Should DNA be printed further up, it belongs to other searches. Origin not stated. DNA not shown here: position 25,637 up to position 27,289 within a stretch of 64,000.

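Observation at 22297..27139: Three-gene operon (unknown / unknown helical protein / PDDEXK nuclease) next to Septu: possible novel defence system, now doubly inactivated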

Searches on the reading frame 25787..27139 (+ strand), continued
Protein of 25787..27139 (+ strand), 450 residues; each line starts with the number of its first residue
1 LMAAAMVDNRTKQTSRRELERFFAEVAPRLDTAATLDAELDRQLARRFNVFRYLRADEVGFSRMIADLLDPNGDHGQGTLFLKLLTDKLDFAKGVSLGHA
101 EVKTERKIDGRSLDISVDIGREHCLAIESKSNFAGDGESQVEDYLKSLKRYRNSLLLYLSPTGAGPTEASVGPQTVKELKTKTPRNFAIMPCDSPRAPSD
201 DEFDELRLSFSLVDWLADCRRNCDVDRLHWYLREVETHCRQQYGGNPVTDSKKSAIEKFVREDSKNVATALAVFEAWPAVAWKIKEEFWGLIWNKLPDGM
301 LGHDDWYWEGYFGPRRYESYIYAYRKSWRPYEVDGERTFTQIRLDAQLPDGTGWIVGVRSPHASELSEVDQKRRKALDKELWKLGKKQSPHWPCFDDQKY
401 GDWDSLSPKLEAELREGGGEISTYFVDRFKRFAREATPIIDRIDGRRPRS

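Call 37: find_encoding_contigs(protein=P0138, flank=6000, max_places=2)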
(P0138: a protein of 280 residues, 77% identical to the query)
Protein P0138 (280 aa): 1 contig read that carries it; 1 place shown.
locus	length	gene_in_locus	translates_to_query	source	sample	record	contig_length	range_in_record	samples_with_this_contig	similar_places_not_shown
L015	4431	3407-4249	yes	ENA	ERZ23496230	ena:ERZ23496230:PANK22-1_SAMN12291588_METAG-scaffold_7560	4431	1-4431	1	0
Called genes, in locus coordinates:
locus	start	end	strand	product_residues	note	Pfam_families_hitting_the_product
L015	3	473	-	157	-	?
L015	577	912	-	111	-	PF18478:PIN_10 (weak), PF18480:DUF5615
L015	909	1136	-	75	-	PF04255:DUF433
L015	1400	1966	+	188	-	-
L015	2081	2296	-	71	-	-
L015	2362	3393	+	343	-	-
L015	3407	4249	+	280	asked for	-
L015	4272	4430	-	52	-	?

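Call 38: find_encoding_contigs(protein=P0122, flank=8000, max_places=2)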
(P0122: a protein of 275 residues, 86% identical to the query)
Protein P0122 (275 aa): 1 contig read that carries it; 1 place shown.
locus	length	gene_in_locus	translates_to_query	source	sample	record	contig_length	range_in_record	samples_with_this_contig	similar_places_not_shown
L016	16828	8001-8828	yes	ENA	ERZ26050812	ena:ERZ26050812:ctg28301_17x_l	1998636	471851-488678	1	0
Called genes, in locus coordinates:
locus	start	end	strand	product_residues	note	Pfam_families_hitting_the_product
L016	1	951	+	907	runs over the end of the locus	PF14559:TPR_19 (faint), PF13435:Cytochrome_C554 (weak), PF13431:TPR_17 (faint)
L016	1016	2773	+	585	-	PF01839:FG-GAP (faint), PF13517:FG-GAP_3, PF07593:UnbV_ASPIC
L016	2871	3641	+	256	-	PF00378:ECH_1, PF16113:ECH_2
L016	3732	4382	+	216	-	-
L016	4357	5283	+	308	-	PF01564:Spermine_synth, PF13649:Methyltransf_25 (faint)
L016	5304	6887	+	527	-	PF01019:G_glu_transpept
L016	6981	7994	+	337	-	-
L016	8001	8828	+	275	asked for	-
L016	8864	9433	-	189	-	PF01661:Macro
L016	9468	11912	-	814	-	PF01555:N6_N4_Mtase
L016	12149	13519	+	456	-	PF13701:DDE_Tnp_1_4, PF01609:DDE_Tnp_1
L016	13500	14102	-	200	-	-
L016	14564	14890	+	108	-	-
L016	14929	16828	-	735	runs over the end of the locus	-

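Call 40: search_protein_families(library=pfam, proteins=[L014:7989-10316:+, L014:6911-8014:+, L014:5931-6911:+, L013:1810-5877:-, L013:8729-10828:-, L011:6251-6991:+, L016:13500-14102:-], max_evalue=0.01)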
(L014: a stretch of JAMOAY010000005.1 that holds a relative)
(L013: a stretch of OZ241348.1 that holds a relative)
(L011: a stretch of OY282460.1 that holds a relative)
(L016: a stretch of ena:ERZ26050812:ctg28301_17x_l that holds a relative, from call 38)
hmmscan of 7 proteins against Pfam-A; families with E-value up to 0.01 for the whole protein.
L014:7989-10316:+ (775 aa): 0 families

L014:6911-8014:+ (367 aa): 0 families

L014:5931-6911:+ (326 aa): 0 families

L013:1810-5877:- (1355 aa): 6 families
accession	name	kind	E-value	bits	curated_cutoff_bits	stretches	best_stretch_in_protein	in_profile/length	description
PF07669.17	Eco57I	-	2.8e-20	73.5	25.3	1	658-916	2-140/171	Eco57I restriction-modification methylase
PF20473.4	MmeI_Mtase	-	9.4e-17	61.5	27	2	850-951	138-243/259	MmeI, DNA-methyltransferase domain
PF02384.22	N6_Mtase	-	2.3e-09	37.4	20.4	1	557-684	20-105/311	N-6 DNA Methylase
PF20466.3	MmeI_TRD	-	1.4e-07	31.6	27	1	1159-1230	134-205/207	MmeI, target recognition domain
PF01170.24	UPF0020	-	1.7e-05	25.1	22.3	0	604-674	31-94/197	RMKL-like, methyltransferase domain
PF20464.3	MmeI_N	-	0.002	18.9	27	1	177-279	93-180/181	MmeI, N-terminal domain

L013:8729-10828:- (699 aa): 2 families
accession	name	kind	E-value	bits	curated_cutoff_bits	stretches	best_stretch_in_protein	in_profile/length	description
PF13589.12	HATPase_c_3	-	7.5e-20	71.8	25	1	50-157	5-109/137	Histidine kinase-, DNA gyrase B-, and HSP90-like ATPase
PF02518.31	HATPase_c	-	0.0003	21.6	26.4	1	51-103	9-63/111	Histidine kinase-, DNA gyrase B-, and HSP90-like ATPase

L011:6251-6991:+ (246 aa): 0 families

L016:13500-14102:- (200 aa): 0 families

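Call 41: search_protein_families(library=padloc, proteins=[L014:7989-10316:+, L014:6911-8014:+, L014:5931-6911:+, L013:1810-5877:-, L013:8729-10828:-, L011:6251-6991:+], max_evalue=0.001)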
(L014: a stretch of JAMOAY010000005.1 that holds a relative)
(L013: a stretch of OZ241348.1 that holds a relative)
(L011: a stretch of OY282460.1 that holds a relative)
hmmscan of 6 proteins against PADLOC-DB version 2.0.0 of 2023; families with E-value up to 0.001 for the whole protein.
L014:7989-10316:+ (775 aa): 0 families

L014:6911-8014:+ (367 aa): 0 families

L014:5931-6911:+ (326 aa): 0 families

L013:1810-5877:- (1355 aa): 40 families (the best 25 are shown)
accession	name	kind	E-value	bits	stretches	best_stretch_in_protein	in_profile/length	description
PDLC02643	DrmMI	-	0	1268.4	1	9-1352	8-1316/1347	DrmMI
PDLC02640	DrmMI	-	3.9e-287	953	2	890-1351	534-976/1015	DrmMI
PDLC02639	DrmMI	-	1.1e-237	789.3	2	313-797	1-487/803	DrmMI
PDLC02638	DrmMI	-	8.2e-236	783.4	1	10-910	6-934/935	DrmMI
PDLC03618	REase_MTase_IIG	-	2.5e-161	536.7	3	549-1069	536-1077/1429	Type IIG restriction enzyme-methyltransferase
PDLC02644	DrmMI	-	1.8e-151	504.2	2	820-1352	360-870/988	DrmMI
PDLC02646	DrmMI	-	6.7e-108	359.8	3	820-1066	261-501/792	DrmMI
PDLC02645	DrmMI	-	5.5e-97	323.8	1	11-729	7-740/772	DrmMI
PDLC03599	REase_MTase_IIG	-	2.2e-51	172.8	2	848-1311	470-921/959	Type IIG restriction enzyme-methyltransferase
PDLC03627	REase_MTase_IIG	-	3.3e-49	165.5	3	1103-1353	796-1029/1136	Type IIG restriction enzyme-methyltransferase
PDLC03622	REase_MTase_IIG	-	5.6e-45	151.2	3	179-469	3-298/1524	Type IIG restriction enzyme-methyltransferase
PDLC02642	DrmMI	-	3.9e-44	149.1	1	147-581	122-571/594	DrmMI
PDLC02626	DrmD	-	5.3e-29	99.4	1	1189-1351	10-166/276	DrmD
PDLC03598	REase_MTase_IIG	-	2.3e-28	96.6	3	1162-1304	760-893/912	Type IIG restriction enzyme-methyltransferase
PDLC03614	REase_MTase_IIG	-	1.4e-26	90.4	2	557-703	523-681/1584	Type IIG restriction enzyme-methyltransferase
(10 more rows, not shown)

L013:8729-10828:- (699 aa): 3 families
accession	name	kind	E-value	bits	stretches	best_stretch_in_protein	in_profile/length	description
PDLC03419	REase_II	-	4.5e-80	267.9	1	27-612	4-595/695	Type II restriction enzyme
PDLC03485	REase_II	-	2.8e-59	199.1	1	26-403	4-353/611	Type II restriction enzyme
PDLC02204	MzaB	-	0.00058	16.4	1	36-156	17-129/500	-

L011:6251-6991:+ (246 aa): 0 families

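Call 45: search_solved_structures(query=A2, max_evalue=10)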
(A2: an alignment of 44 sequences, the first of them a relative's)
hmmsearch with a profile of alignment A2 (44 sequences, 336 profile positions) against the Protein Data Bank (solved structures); distinct sequences matched with E-value up to 10: 2.
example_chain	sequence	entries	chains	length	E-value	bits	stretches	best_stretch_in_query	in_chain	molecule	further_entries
6a96_A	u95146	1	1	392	1.4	11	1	30-141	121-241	Gamma-aminobutyric acid receptor subunit alpha-5,Gamma-aminobutyric acid receptor subunit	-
8bhg_A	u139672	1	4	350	2.1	10.4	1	29-141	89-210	Gamma-aminobutyric acid receptor subunit alpha-5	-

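Call 46: search_solved_structures(query=A3, max_evalue=10)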
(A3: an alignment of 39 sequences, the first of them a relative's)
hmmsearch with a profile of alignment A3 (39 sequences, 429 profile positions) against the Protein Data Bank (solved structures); distinct sequences matched with E-value up to 10: 3.
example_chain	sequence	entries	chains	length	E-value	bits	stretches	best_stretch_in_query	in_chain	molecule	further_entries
6g4j_B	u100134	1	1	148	0.087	15.2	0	184-235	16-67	alphaREP bE8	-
4zv6_A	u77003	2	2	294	1.1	11.5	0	184-231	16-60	AlphaRep-7 | alpha-Rep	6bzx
1vmb_A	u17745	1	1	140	1.5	11.2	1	319-417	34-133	30S ribosomal protein S6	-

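Call 51: find_encoding_contigs(protein=P0146, flank=7000, max_places=1)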
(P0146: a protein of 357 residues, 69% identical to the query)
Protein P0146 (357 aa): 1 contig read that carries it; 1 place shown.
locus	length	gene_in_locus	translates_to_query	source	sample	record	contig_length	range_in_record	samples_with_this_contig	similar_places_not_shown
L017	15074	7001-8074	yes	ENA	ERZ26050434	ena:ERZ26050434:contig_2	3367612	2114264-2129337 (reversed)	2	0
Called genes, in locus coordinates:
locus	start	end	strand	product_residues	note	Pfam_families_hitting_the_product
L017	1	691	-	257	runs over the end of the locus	-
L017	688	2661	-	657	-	PF08665:PglZ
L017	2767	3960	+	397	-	PF00145:DNA_methylase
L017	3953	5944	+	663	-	PF13589:HATPase_c_3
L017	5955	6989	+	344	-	-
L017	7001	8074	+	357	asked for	-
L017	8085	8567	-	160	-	-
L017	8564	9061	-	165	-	-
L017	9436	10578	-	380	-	-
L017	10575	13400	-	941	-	PF01555:N6_N4_Mtase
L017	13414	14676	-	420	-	PF13191:AAA_16, PF13401:AAA_22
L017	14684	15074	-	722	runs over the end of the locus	PF04326:SLFN_AlbA_2, PF13749:HATPase_c_4, PF21247:Fic-like_C (weak)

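Call 52: find_encoding_contigs(protein=P0127, flank=7000, max_places=1)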
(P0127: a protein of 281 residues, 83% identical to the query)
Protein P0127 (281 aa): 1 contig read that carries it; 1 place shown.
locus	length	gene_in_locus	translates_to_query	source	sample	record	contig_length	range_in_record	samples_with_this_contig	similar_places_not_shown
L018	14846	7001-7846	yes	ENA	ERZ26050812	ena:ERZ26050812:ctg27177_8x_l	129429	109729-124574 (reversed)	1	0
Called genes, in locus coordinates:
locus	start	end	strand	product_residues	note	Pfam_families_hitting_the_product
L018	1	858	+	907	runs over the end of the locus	PF13435:Cytochrome_C554 (weak)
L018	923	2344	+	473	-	PF01839:FG-GAP (faint), PF13517:FG-GAP_3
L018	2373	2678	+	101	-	PF07593:UnbV_ASPIC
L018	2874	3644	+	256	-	PF00378:ECH_1, PF16113:ECH_2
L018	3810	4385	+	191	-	-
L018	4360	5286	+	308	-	PF01564:Spermine_synth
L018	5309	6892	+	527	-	PF01019:G_glu_transpept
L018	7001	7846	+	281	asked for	-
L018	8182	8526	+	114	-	PF01850:PIN (weak)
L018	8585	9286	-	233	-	PF04607:RelA_SpoT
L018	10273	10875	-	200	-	-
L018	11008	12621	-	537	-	PF01555:N6_N4_Mtase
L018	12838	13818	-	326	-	PF01555:N6_N4_Mtase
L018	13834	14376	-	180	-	-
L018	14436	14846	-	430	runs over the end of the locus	PF13304:AAA_21, PF13175:AAA_15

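Call 53: find_encoding_contigs(protein=P0021, flank=8000, max_places=1)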
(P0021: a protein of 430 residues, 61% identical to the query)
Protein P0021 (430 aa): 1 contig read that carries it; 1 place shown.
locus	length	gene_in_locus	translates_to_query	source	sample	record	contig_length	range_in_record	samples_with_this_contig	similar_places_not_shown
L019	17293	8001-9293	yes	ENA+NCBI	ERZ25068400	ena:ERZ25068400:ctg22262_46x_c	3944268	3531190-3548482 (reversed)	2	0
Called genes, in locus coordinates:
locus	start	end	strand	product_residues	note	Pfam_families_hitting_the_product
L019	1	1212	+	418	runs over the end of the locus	PF04235:DUF418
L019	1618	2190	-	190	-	-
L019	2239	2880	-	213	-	-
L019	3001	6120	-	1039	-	PF07715:Plug, PF00593:TonB_dep_Rec_b-barrel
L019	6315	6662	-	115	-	-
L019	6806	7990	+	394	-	PF13191:AAA_16, PF13401:AAA_22 (weak)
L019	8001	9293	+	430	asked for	PF14281:PDDEXK_4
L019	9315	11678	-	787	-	PF01315:Ald_Xan_dh_C, PF02738:MoCoBD_1, PF20256:MoCoBD_2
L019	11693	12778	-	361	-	PF08240:ADH_N, PF00107:ADH_zinc_N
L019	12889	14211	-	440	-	-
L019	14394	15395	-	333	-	PF04166:PdxA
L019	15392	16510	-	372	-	PF00926:DHBP_synthase, PF00925:GTP_cyclohydro2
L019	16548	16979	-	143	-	-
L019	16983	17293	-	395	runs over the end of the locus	PF02515:CoA_transf_3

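Call 54: predict_structure(alignment_id=A2)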
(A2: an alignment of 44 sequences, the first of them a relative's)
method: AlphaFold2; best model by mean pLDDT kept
length: 338 residues; sequences in the alignment: 44
mean_pLDDT: 86.1   pTM: 0.87
mean pLDDT of the five models: 86.1, 83.6, 71.0, 69.2, 68.8
residues with pLDDT >= 90: 176; 70-90: 115; 50-70: 43; < 50: 4
segments of 3 or more residues with pLDDT < 50: none
pLDDT, mean of each block of 10 residues (from residue 1): 64 93 91 91 90 80 85 63 67 80 94 94 83 66 89 95 89 97 95 94 91 94 88 77 88 92 91 93 88 94 74 88 95 74
secondary structure, 60 per line:
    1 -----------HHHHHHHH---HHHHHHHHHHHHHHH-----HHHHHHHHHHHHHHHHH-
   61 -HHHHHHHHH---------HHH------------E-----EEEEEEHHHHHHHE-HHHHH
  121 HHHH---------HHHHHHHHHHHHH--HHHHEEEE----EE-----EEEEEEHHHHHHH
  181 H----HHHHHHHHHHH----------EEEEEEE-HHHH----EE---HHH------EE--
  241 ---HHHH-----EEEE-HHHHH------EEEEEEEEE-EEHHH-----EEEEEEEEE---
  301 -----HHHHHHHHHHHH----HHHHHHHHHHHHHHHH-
elements in order: H12-19 H23-37 H43-59 H62-70 E101-106 H107-113 H116-124 H134-146 H149-152 E153-156 E168-173 H174-181 H186-196 E207-213 H215-218 H244-247 E253-256 H258-262 E269-277 E289-297 H306-317 H322-337

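Call 56: predict_structure(alignment_id=A3)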
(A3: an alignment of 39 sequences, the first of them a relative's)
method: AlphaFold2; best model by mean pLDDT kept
length: 432 residues; sequences in the alignment: 39
mean_pLDDT: 86.0   pTM: 0.64
mean pLDDT of the five models: 86.0, 84.3, 84.2, 83.6, 82.8
residues with pLDDT >= 90: 238; 70-90: 137; 50-70: 44; < 50: 13
segments of 3 or more residues with pLDDT < 50: 279-285, 430-432
pLDDT, mean of each block of 10 residues (from residue 1): 74 96 97 95 94 97 96 97 92 96 95 89 91 82 92 91 95 95 94 88 95 93 89 83 80 82 85 61 61 89 91 93 90 78 70 78 66 63 72 85 91 91 75 40
secondary structure, 60 per line:
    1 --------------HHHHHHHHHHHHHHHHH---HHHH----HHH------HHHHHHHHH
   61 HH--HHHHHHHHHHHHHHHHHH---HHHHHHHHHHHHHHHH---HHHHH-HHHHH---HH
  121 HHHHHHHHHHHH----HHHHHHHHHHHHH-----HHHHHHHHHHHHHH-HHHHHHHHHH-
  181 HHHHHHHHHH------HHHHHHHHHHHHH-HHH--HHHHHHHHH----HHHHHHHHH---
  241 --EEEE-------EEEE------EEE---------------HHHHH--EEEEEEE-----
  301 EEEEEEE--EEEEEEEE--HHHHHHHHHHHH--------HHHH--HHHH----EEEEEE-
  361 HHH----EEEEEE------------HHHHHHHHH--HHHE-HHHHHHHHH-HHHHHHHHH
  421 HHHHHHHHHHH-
elements in order: H15-31 H35-38 H52-62 H65-82 H86-101 H105-109 H111-115 H119-132 H137-149 H155-168 H170-179 H181-190 H197-209 H216-224 H229-237 E243-246 E254-257 E264-266 H282-286 E289-295 E301-307 E310-317 H320-331 H340-343 H346-349 E354-359 E368-373 H386-394 H402-410 H412-431

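Call 58: fold_search(model_id=the predicted structure, library=pdb)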
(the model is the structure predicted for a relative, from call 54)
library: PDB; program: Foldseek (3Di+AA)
matches with E <= 10: 65; with E <= 0.001: 0
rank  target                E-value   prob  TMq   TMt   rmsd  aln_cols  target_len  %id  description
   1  3pnt_A                3.9e-01  0.11  0.19  0.24  18.6       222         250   11  Crystal Structure of the Streptococcus pyogenes NAD+ glycohydrolase SPN in complex with IFS, the Immunity Factor for S (released 2011-03-02)
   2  8rjr_B                3.9e-01  0.01  0.08  0.06  22.2       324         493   11  Serial femtosecond X-ray structure of a fluorescence optimized bathy phytochrome PAiRFP2 derived from wild-type Agp2 i (released 2025-05-14)
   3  8x8f_E                6.8e-01  0.02  0.10  0.07  20.3       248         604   15  Crystal structure of lipoxygenase from Enhygromyxa salina (released 2024-11-27)
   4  8qsz_H                1.0e+00  0.02  0.09  0.18  16.2       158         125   12  Structure of s. pombe RNA polymerase II in complex with DSIF and Rat1/Rai1 (released 2024-10-23)
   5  5lly_B                1.0e+00  0.01  0.09  0.07  19.9       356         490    8  Photosensory Module of Bacteriophytochrome linked Diguanylyl Cyclase from Idiomarina species A28L (released 2017-03-15)
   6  8rjn_B                1.1e+00  0.01  0.08  0.06  21.5       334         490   11  Serial femtosecond X-ray structure of a fluorescence optimized bathy phytochrome PAiRFP2 derived from wild-type Agp2 i (released 2025-05-14)
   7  8bws_A                1.5e+00  0.01  0.10  0.04  22.2       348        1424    9  Structure of yeast RNA Polymerase III elongation complex at 3.3 A (released 2023-04-05)
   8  8rjo_B                1.6e+00  0.01  0.08  0.06  22.0       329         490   12  Serial femtosecond X-ray structure of a fluorescence optimized bathy phytochrome PAiRFP2 derived from wild-type Agp2 i (released 2025-05-14)
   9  5i5l                  1.7e+00  0.01  0.10  0.08  21.2       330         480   14  The photosensory module (PAS-GAF-PHY) of the bacterial phytochrome Agp1 (AtBphP1) in the Pr form, chromophore modelled w (released 2016-08-03)
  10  8baq                  2.0e+00  0.06  0.16  0.23  13.2       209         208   11  E. coli C7 DarT1 in complex with NAD+ (released 2023-07-12)
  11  2vq5_A                2.1e+00  0.01  0.07  0.10  22.2       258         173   10  X-ray structure of Norcoclaurine synthase from Thalictrum flavum in complex with dopamine and hydroxybenzaldehyde (released 2008-08-05)
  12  7fjj_A                2.2e+00  0.01  0.09  0.04  22.1       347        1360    7  human Pol III pre-termination complex (released 2021-10-27)
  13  8rjt_B                2.5e+00  0.01  0.08  0.06  21.9       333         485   10  Serial femtosecond X-ray structure of a fluorescence optimized bathy phytochrome PAiRFP2 derived from wild-type Agp2 i (released 2025-05-14)
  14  3cda_A                2.6e+00  0.01  0.15  0.13  19.4       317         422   12  Thermodynamic and structure guided design of statin hmg-coa reductase inhibitors (released 2008-06-17)
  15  6g1z_A                2.8e+00  0.01  0.09  0.07  21.3       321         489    9  Crystal structure of a fluorescence optimized bathy phytochrome PAiRFP2 derived from wild-type Agp2 in its Pfr state. (released 2018-11-28)
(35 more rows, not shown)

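Call 59: fold_search(model_id=the predicted structure, library=pdb)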
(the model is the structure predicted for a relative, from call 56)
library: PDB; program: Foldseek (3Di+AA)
matches with E <= 10: 673; with E <= 0.001: 0
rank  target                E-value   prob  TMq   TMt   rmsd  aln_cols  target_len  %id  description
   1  5k7v_A                6.9e-02  0.47  0.14  0.19  15.5       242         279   15  Computational Design of Self-Assembling Cyclic Protein Homooligomers (released 2017-04-12)
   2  9ce3_A                8.2e-02  0.51  0.24  0.10  19.3       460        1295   10  Structure of the TSC:WIPI3 lysosomal recruitment complex (released 2024-12-04)
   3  9bw4_W                1.2e-01  0.72  0.19  0.19  13.4       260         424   12  TXNL1-bound proteasome (released 2025-06-11)
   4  9fmd_I                1.4e-01  0.51  0.15  0.10  14.8       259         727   14  Integrative model of the human post-catalytic spliceosome (P-complex) (released 2024-07-10)
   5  4d10_D                1.5e-01  0.92  0.25  0.26   9.2       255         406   13  Crystal structure of the COP9 signalosome (released 2014-07-23)
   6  4rv1_F                1.9e-01  0.82  0.22  0.23  11.6       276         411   13  Crystal Structure of Engineered Protein. Northeast Structural Genomics Consortium (NESG) Target OR497. (released 2014-12-10)
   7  7ue2_A                1.9e-01  0.69  0.19  0.24  14.1       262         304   12  Crystal structure of designed helical repeat protein RPB_PLP3_R6 bound to PLPx6 peptide (released 2023-03-29)
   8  6r7i_D                2.0e-01  0.93  0.27  0.28   8.7       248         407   15  Structural basis of Cullin-2 RING E3 ligase regulation by the COP9 signalosome (released 2019-08-28)
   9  7p0h_A                2.2e-01  0.66  0.23  0.24  13.2       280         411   14  Crystal structure of Helicobacter pylori ComF fused to an artificial alphaREP crystallization helper(named B2) (released 2022-04-06)
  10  4kyo_D                2.2e-01  0.21  0.12  0.17  18.1       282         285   14  Alanine-glyoxylate aminotransferase variant K390A in complex with the TPR domain of human Pex5p (released 2014-11-19)
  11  2c0l_A                2.2e-01  0.18  0.11  0.14  17.2       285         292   15  TPR DOMAIN OF HUMAN PEX5P IN COMPLEX WITH HUMAN MSCP2 (released 2006-11-15)
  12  5oj8                  2.4e-01  0.82  0.21  0.37  11.3       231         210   17  Crystal structure of the KLC1-TPR domain ([A1-B5] fragment) (released 2017-10-11)
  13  4gpk_H                2.6e-01  0.41  0.17  0.19  14.0       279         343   12  Crystal structure of NprR in complex with its cognate peptide NprX (released 2013-07-03)
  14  5a7d_H                2.7e-01  0.41  0.18  0.21  13.1       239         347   13  Tetrameric assembly of LGN with Inscuteable (released 2016-08-03)
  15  8fin_B                2.8e-01  0.57  0.17  0.31  11.4       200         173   12  Multi-state design of two-state switchable hinge proteins (released 2023-08-16)
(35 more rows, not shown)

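Call 70: search_protein_families(library=pfam, alignment_id=A2, max_evalue=5)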
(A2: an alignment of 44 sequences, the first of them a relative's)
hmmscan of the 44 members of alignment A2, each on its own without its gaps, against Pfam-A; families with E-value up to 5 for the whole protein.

A. member 1, P0212 (338 aa): 0 families

B. families by the number of members that match (of 44 scanned): 2 families
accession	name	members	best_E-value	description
PF13432.12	TPR_16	1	0.099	Tetratricopeptide repeat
PF15486.11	DUF4644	1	0.22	Domain of unknown function (DUF4644)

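Call 77: search_protein_representatives(alignment_id=A2)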
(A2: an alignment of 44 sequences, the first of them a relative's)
Query: 44 sequences, 336 profile positions. Proteins with E-value up to 0.001 (for the whole library): 645; up to 1e-10: 391; up to 1e-30: 113. The best 150 are listed.
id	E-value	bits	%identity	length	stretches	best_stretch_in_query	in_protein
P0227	2.8e-157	539.4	-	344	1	2-334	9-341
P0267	2.7e-100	352.0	-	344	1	4-334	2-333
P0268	9.7e-99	347.0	-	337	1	6-321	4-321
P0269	1.7e-97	342.9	-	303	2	12-264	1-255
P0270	9.7e-90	317.4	-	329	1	12-333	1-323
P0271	8.7e-79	281.4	-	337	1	4-333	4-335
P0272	1.5e-77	277.3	-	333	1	5-332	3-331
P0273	8.6e-77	274.8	-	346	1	3-331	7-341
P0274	4.3e-76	272.5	-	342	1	3-321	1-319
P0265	2.5e-75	270.0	-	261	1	2-220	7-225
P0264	2.1e-74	267.0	-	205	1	1-201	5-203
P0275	2.1e-74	266.9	-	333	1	3-330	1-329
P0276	1.7e-72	260.7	-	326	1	2-332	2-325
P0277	3.8e-72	259.5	-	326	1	6-333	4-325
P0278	2.8e-66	240.2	-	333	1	4-330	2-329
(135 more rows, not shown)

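Call 79: search_protein_families(library=pfam, alignment_id=A4, max_evalue=0.1)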
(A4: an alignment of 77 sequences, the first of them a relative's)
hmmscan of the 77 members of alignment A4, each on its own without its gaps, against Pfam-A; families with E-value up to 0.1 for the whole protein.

A. member 1, P0212 (338 aa): 0 families

B. families by the number of members that match (of 77 scanned): 5 families
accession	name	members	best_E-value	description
PF15522.11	Ntox14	1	0.042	Novel toxin 14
PF11781.13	Zn_ribbon_RRN7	1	0.046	Zinc-finger of RNA-polymerase I-specific TFIIB, Rrn7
PF06688.16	DUF1187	1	0.079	Protein of unknown function (DUF1187)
PF19124.5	DUF5808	1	0.09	Family of unknown function (DUF5808)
PF18548.6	MetOD2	1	0.096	Metanogen output domain 2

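Call 80: search_solved_structures(query=A4, max_evalue=10)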
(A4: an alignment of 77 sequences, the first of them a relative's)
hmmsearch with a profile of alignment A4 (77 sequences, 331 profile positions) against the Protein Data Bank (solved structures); distinct sequences matched with E-value up to 10: 1.
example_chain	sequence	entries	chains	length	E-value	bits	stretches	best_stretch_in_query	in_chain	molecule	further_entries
1hci_A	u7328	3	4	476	3.6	10.2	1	36-97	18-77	ALPHA-ACTININ 2 | Alpha-actinin-2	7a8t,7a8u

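Call 87: search_protein_families(library=pfam, proteins=[L014:7989-10316:+], max_evalue=0.5)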
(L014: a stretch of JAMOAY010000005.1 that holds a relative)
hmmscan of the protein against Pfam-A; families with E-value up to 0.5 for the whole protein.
L014:7989-10316:+ (775 aa): 2 families
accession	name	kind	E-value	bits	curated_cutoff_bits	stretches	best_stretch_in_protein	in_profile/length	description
PF18375.7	CDH1_2_SANT_HL1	-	0.19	12.9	34.4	0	143-199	7-56/91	CDH1/2 SANT-Helical linker 1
PF05010.19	TACC_C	-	0.35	11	29.9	0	123-150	133-160/201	Transforming acidic coiled-coil-containing protein (TACC), C-terminal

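Call 88: search_protein_families(library=padloc, proteins=[L014:7989-10316:+], max_evalue=0.1)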
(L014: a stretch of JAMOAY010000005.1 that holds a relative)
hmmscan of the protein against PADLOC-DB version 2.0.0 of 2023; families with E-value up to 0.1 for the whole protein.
L014:7989-10316:+ (775 aa): 0 families
